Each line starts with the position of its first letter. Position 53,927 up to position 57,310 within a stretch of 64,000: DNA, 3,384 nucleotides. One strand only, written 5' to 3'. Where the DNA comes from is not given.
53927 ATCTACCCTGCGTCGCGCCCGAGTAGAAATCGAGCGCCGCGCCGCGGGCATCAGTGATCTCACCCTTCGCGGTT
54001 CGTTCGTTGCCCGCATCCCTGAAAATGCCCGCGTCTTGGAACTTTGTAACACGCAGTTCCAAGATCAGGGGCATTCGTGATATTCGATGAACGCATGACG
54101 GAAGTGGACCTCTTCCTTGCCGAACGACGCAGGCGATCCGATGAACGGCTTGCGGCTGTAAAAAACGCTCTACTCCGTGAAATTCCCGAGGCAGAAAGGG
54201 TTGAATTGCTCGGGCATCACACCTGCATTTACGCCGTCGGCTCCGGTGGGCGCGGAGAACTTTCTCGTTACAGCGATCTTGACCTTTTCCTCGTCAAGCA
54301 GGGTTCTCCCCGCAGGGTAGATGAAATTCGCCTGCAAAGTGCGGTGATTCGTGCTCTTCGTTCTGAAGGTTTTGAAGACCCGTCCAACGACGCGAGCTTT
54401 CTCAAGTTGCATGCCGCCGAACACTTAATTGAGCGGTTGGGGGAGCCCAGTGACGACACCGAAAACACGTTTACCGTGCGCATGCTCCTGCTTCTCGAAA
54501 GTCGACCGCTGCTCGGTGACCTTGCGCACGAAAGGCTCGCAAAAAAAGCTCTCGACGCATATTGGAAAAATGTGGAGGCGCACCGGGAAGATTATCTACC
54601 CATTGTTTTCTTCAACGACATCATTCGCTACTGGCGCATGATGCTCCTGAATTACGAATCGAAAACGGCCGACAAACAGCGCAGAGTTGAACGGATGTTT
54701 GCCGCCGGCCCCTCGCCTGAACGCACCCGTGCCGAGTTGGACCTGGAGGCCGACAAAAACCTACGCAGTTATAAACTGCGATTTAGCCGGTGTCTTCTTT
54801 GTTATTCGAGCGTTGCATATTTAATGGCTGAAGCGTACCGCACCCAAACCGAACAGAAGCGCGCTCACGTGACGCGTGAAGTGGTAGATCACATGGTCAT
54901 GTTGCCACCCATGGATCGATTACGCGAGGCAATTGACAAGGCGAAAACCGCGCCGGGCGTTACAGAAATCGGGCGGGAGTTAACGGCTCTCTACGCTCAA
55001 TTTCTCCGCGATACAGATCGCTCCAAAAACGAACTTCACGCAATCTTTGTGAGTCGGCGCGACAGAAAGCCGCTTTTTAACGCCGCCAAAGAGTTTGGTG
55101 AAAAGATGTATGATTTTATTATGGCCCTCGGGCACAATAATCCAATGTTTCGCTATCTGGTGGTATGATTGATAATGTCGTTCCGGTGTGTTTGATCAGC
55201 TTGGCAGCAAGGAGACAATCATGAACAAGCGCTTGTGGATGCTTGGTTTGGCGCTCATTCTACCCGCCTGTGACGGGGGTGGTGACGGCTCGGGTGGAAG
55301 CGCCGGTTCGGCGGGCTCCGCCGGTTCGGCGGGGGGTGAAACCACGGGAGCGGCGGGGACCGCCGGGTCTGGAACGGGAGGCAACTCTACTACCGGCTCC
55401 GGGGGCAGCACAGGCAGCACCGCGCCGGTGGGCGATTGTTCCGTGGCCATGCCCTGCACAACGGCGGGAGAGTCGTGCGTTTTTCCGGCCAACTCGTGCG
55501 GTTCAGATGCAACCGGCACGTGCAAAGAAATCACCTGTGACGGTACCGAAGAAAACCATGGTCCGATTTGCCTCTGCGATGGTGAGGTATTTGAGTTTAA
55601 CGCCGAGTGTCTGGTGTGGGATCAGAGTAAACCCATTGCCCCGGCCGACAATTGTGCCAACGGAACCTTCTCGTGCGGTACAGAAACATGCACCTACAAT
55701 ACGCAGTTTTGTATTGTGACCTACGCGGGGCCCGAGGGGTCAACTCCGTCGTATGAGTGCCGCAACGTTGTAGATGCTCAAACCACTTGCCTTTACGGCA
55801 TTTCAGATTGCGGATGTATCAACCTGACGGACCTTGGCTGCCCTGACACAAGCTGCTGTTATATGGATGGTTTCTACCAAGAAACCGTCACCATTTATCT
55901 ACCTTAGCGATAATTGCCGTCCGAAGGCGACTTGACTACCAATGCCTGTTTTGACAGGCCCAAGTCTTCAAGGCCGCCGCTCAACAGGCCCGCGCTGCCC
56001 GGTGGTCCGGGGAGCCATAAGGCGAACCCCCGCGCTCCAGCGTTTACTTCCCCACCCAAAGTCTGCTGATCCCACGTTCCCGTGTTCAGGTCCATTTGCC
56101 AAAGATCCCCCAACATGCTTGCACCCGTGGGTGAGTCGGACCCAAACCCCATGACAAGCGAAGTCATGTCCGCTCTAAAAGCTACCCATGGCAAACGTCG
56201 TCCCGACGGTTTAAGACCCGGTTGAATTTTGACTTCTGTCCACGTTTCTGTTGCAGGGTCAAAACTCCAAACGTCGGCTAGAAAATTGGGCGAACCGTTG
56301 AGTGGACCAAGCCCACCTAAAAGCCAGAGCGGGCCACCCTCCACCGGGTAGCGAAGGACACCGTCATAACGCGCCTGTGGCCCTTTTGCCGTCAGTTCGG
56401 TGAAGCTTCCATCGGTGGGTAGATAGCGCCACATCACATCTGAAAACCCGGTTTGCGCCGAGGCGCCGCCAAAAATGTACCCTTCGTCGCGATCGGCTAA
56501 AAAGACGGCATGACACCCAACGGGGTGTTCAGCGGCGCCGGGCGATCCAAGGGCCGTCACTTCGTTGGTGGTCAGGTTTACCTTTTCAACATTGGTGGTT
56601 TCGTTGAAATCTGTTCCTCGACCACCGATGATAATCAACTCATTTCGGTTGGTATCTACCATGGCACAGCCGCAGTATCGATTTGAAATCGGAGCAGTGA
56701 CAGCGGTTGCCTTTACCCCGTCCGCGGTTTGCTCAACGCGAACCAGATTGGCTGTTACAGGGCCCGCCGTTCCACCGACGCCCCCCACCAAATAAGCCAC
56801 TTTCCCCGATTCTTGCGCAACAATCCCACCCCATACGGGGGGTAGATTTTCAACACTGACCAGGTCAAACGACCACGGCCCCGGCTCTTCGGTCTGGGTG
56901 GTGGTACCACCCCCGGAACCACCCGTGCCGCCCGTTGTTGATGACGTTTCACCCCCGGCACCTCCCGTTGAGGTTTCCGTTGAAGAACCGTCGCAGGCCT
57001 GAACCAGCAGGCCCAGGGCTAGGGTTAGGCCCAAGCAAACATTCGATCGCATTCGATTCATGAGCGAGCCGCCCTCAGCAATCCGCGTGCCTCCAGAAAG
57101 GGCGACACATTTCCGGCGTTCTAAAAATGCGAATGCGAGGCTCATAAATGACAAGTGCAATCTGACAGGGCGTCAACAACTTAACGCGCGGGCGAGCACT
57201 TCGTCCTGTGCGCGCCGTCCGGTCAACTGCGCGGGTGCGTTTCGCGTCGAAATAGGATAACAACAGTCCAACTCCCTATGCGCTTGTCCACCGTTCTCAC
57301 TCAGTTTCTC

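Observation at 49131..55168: Giant tandem kinase-pseudokinase-STAND-TPR protein translationally coupled to a GlnD/DUF294-type nucleotidyltransferase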

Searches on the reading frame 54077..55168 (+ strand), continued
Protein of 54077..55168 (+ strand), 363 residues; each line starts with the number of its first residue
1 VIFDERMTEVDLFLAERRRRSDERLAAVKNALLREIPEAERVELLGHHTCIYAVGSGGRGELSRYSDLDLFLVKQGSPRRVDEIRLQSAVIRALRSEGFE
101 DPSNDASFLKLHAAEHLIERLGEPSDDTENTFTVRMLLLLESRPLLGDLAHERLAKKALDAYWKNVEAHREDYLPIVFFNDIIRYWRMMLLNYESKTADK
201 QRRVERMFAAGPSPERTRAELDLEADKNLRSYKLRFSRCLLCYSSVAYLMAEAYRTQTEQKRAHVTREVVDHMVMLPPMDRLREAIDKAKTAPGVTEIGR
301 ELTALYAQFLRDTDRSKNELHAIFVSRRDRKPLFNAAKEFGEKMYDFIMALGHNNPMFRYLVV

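Call 92: search_solved_structures(query=L099:5987-6706:+, max_evalue=1)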
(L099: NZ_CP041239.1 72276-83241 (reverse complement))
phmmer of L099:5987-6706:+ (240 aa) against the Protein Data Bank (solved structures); distinct sequences matched with E-value up to 1: 9.
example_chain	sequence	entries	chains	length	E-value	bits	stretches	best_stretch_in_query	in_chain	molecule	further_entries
6p40_A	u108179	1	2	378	0.099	15.6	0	102-177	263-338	Apolipoprotein B mRNA editing enzyme, catalytic peptide-like 3G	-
6p3x_A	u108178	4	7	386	0.12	15.4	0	102-177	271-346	Apolipoprotein B mRNA editing enzyme, catalytic peptide-like 3G | DNA dC->dU-editing enzyme APOBEC-3G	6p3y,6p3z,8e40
7uu5_A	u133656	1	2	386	0.12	15.4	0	102-177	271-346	DNA dC->dU-editing enzyme APOBEC-3G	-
5aj3_F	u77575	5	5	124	0.28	14.1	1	148-227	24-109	MITORIBOSOMAL PROTEIN BS6M, MRPS6 | Mitochondrial ribosomal protein S6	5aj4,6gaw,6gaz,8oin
7x7w_A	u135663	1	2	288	0.32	13.9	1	105-179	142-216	D-PSICOSE 3-EPIMERASE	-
6nu2_AE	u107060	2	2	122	0.38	13.7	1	148-227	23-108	28S ribosomal protein S6, mitochondrial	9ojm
3j9m_AE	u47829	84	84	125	0.41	13.6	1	148-227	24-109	bS6m | 28S ribosomal protein S6, mitochondrial | Small ribosomal subunit protein bS6m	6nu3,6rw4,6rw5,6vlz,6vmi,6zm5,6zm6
8tvc_A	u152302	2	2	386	0.5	13.3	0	102-177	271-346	DNA dC->dU-editing enzyme APOBEC-3G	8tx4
7uu3_A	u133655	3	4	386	0.51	13.3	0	102-177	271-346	DNA dC->dU-editing enzyme APOBEC-3G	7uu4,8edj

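Call 99: fold_search(model_id=the predicted structure, library=pdb)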
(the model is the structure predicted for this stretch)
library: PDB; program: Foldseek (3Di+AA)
matches with E <= 10: 407; with E <= 0.001: 0
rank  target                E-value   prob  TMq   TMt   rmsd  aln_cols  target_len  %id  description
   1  6yx5_B                1.6e-03  1.00  0.42  0.44  10.2       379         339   12  Structure of DrrA from Legionella pneumophilia in complex with human Rab8a (released 2020-12-23)
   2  1v4a                  3.1e-03  1.00  0.35  0.30  11.2       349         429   13  Structure of the N-terminal Domain of Escherichia coli Glutamine Synthetase adenylyltransferase (released 2004-07-27)
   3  7uy4_B                4.8e-03  1.00  0.29  0.37  11.7       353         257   11  Aminoglycoside-modifying enzyme ANT-3,9 in complex with spectinomycin and AMP-PNP (released 2023-05-10)
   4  7uy4_A                7.8e-03  0.99  0.29  0.36  12.0       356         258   11  Aminoglycoside-modifying enzyme ANT-3,9 in complex with spectinomycin and AMP-PNP (released 2023-05-10)
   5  3k7d_B                1.1e-02  1.00  0.39  0.30   8.1       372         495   13  C-terminal (adenylylation) domain of E.coli Glutamine Synthetase Adenylyltransferase (released 2009-12-15)
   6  6p01_A                1.2e-02  0.94  0.22  0.29  12.6       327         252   16  Apo structure of the E52D mutant of ANT-4 (released 2020-01-29)
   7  6sxj                  1.5e-02  0.97  0.27  0.35  11.7       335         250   12  Crystal structure of spectinomycin adenyltransferase AAD(9) from Enterococcus faecialis (released 2020-04-15)
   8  6p06_A                1.5e-02  0.93  0.23  0.28  11.8       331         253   16  Ternary structure of the E52D mutant of ANT-4 with Neomycin and AMPCPP (released 2020-01-29)
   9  6nmk_A                1.6e-02  0.95  0.25  0.31  11.9       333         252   16  Binary complex structure of the T130K mutant of ANT-4'' with Neomycin (released 2020-01-15)
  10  5lpa_A                1.7e-02  0.97  0.29  0.35  11.0       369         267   15  AadA E87Q in complex with ATP, calcium and dihydrostreptomycin (released 2018-01-17)
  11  5luh_B                1.8e-02  0.97  0.28  0.35  11.0       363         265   15  AadA E87Q in complex with ATP, calcium and streptomycin (released 2018-01-17)
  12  6un8_A                1.8e-02  0.93  0.24  0.29  12.3       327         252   16  Wild type ANT bound to neomycin (released 2020-05-06)
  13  3k7d_A                2.1e-02  0.98  0.35  0.27  11.7       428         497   14  C-terminal (adenylylation) domain of E.coli Glutamine Synthetase Adenylyltransferase (released 2009-12-15)
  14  6nmk_B                2.5e-02  0.91  0.23  0.29  12.5       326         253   16  Binary complex structure of the T130K mutant of ANT-4'' with Neomycin (released 2020-01-15)
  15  6xxq_A                2.6e-02  0.96  0.28  0.37  11.7       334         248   12  Crystal structure of spectinomycin adenyltransferase AAD(9) from Enterococcus faecialis with ATP and spectinomycin (released 2020-04-15)
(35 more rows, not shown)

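Call 101: search_protein_representatives(alignment_id=A1)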
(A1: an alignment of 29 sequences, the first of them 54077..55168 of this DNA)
Query: 29 sequences, 342 profile positions. Proteins with E-value up to 0.001 (for the whole library): 2103; up to 1e-10: 1432; up to 1e-30: 413. The best 150 are listed.
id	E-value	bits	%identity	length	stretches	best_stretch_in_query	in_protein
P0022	1.2e-131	455.5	-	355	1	2-342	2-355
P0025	4.1e-130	450.5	-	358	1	5-342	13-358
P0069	3.2e-126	437.7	-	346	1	5-342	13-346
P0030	1.3e-125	435.7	-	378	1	4-342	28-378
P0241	1.2e-124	432.5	-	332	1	5-342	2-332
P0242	7.3e-124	429.9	-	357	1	2-342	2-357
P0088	1.1e-123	429.4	-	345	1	3-342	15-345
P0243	1.9e-123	428.6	-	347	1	4-341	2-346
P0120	8.2e-120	416.6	-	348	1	5-342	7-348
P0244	3.7e-119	414.5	-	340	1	6-342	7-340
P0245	9.5e-118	409.8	-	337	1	2-342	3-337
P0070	3.4e-117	408.0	-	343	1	1-342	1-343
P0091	2.2e-116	405.3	-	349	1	4-342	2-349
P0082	1.1e-115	403.1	-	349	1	5-342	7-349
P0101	2.3e-115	402.0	-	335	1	6-342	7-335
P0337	4.9e-72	259.5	-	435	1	5-342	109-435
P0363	2.1e-69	250.9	-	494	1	6-342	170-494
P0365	2.6e-69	250.6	-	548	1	5-340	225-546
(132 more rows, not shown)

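Call 103: search_protein_families(library=pfam, proteins=[P0363, P0365, P0337], max_evalue=0.01)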
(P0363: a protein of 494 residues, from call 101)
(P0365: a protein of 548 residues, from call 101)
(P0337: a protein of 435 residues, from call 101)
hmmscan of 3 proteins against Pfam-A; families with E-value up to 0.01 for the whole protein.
P0363 (494 aa): 4 families
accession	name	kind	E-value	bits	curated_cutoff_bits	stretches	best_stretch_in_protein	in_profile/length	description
PF13676.11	TIR_2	-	7.2e-21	75.4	28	1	9-103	1-93/122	TIR domain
PF01582.25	TIR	-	2.6e-10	40.8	21.3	1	7-122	2-117/179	TIR domain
PF01909.29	NTP_transf_2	-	0.00013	22.7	21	1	192-253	8-65/93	Nucleotidyltransferase domain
PF18765.7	Polbeta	-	0.0041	17.7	26.9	1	202-246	15-56/93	Polymerase beta, Nucleotidyltransferase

P0365 (548 aa): 3 families
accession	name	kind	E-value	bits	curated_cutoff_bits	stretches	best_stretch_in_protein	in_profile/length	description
PF16473.11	Rv2179c-like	-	2.6e-05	24.4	27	1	21-196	4-173/177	3'-5' exoribonuclease Rv2179c-like domain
PF01909.29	NTP_transf_2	-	0.0011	19.7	21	1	254-283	13-39/93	Nucleotidyltransferase domain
PF03445.19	DUF294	-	0.0058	17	21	0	241-313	27-103/138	Putative nucleotidyltransferase DUF294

P0337 (435 aa): 2 families
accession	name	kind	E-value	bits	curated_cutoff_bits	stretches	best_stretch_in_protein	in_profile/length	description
PF18765.7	Polbeta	-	9.7e-05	22.9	26.9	1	142-206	15-77/93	Polymerase beta, Nucleotidyltransferase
PF01909.29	NTP_transf_2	-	0.00014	22.6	21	1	137-177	11-54/93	Nucleotidyltransferase domain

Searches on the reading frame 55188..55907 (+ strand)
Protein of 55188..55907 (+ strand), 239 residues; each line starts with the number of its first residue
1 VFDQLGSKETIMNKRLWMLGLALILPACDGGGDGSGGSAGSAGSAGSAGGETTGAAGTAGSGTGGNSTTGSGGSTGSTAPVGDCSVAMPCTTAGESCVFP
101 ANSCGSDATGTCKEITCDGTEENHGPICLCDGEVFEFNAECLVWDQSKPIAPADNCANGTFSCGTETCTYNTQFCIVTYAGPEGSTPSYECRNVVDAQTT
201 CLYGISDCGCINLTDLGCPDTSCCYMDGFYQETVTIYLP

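Call 6: search_protein_families(library=pfam, proteins=[window:55188-55907:+], max_evalue=0.01)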
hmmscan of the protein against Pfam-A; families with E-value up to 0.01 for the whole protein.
window:55188-55907:+ (239 aa): 0 families

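Call 7: search_protein_families(library=padloc, proteins=[window:55188-55907:+], max_evalue=0.01)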
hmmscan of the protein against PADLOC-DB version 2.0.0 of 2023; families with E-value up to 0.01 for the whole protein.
window:55188-55907:+ (239 aa): 0 families

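Call 8: search_protein_families(library=ncbifam, proteins=[window:55188-55907:+], max_evalue=0.01)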
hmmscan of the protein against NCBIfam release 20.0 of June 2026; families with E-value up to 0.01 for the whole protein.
window:55188-55907:+ (239 aa): 0 families

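Call 22: search_protein_families(library=pfam, proteins=[window:55221-55907:+], max_evalue=0.1)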
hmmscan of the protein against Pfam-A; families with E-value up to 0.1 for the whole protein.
window:55221-55907:+ (228 aa): 0 families

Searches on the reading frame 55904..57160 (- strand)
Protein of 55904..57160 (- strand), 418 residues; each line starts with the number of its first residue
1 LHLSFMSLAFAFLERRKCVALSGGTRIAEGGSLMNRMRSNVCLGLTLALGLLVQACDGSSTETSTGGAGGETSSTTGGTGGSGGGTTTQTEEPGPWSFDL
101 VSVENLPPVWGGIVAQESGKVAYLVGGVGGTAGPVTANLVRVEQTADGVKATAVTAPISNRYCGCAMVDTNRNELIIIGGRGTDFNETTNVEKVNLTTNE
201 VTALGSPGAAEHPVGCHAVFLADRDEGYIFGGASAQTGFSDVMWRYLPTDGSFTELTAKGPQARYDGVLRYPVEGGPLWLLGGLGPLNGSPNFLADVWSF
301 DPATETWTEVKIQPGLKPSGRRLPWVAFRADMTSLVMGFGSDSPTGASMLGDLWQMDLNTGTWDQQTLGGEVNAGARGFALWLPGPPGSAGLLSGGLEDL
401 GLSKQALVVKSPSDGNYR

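Call 6: search_protein_families(library=pfam, proteins=[window:55904-57160:-], max_evalue=0.01)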
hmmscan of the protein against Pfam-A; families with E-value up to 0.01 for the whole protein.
window:55904-57160:- (418 aa): 8 families
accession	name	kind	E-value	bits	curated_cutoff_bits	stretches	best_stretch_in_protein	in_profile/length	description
PF24681.1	Kelch_KLHDC2_KLHL20_DRC7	-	4.4e-31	108.3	50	2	117-324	6-207/221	KLHDC2/KLHL20/DRC7 Kelch-repeats domain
PF13418.12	Kelch_4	-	1.7e-16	60.3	21.6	2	216-259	4-47/49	Galactose oxidase, central domain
PF13415.12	Kelch_3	-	7e-15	55.2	22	1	278-315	4-38/48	Galactose oxidase, central domain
PF24981.1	Beta-prop_ATRN-LZTR1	-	1.9e-13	50.8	50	2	228-372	2-144/289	Attractin/LZTR1 beta-propeller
PF13964.12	Kelch_6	-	1.9e-08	34.4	25.3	0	278-310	14-43/50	Kelch motif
PF01344.31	Kelch_1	-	4.2e-06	26.6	20.1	1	289-310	22-42/46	Kelch motif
PF07646.21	Kelch_2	-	0.00091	19.5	21.3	0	293-311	27-45/48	Kelch motif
PF21827.1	New_glue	-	0.0077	16.4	31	0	37-90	1-52/94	New glue protein family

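Call 9: search_protein_families(library=padloc, proteins=[window:55904-57160:-], max_evalue=0.1)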
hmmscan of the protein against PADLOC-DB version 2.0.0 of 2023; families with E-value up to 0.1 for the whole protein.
window:55904-57160:- (418 aa): 0 families
